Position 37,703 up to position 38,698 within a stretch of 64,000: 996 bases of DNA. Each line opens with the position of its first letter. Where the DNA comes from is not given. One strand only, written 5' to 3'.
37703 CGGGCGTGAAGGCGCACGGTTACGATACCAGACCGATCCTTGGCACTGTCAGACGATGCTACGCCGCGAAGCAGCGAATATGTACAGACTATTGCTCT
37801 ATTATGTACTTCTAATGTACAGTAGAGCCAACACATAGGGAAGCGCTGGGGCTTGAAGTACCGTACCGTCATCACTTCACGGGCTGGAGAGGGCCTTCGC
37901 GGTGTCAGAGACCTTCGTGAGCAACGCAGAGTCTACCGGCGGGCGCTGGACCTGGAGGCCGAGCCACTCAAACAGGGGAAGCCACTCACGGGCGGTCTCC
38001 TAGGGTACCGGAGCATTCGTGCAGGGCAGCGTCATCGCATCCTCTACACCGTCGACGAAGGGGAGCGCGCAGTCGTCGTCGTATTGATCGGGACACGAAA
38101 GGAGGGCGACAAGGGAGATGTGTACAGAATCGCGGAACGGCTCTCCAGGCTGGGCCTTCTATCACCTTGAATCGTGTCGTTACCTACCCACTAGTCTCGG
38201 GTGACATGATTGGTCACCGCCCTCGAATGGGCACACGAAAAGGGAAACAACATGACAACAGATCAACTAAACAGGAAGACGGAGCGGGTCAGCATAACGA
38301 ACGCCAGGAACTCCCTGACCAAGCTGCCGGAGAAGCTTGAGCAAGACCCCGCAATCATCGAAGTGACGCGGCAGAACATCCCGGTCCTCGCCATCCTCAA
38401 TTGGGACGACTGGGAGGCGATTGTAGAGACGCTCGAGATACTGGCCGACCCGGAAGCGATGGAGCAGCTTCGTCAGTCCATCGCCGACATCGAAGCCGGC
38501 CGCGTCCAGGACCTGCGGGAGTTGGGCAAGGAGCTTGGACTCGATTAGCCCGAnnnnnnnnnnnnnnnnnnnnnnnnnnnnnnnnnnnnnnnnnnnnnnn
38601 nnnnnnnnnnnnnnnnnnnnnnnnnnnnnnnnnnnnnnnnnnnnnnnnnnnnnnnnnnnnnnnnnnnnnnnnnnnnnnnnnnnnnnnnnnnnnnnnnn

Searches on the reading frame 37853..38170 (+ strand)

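Call 111: search_protein_families(library=pfam, proteins=[window:37853-38170:+], max_evalue=0.01)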
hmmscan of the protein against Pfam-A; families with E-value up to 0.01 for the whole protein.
window:37853-38170:+ (105 aa): 3 families
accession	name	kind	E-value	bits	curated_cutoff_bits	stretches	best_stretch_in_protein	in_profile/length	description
PF05016.21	ParE_toxin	-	2e-05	25.5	23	1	31-84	35-87/89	ParE toxin of type II toxin-antitoxin system, parDE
PF05973.20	Gp49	-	0.0004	20.8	23.9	1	22-87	9-76/90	Phage derived protein Gp49-like (DUF891)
PF11663.14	Toxin_YhaV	-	0.00053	20.5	35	1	38-96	57-119/138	Toxin with endonuclease activity, of toxin-antitoxin system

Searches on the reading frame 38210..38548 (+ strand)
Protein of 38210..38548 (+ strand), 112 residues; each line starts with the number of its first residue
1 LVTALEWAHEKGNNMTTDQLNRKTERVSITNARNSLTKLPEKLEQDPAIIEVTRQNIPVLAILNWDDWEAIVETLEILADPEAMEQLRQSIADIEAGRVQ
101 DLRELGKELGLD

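Call 111: search_protein_families(library=pfam, proteins=[window:38210-38548:+], max_evalue=0.01)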
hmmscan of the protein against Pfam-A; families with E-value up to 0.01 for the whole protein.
window:38210-38548:+ (112 aa): 1 family
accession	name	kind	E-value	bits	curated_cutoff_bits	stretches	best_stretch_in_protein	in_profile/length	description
PF02604.26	PhdYeFM_antitox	-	4.2e-13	49.3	29.8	1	27-97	4-74/74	Antitoxin Phd_YefM, type II toxin-antitoxin system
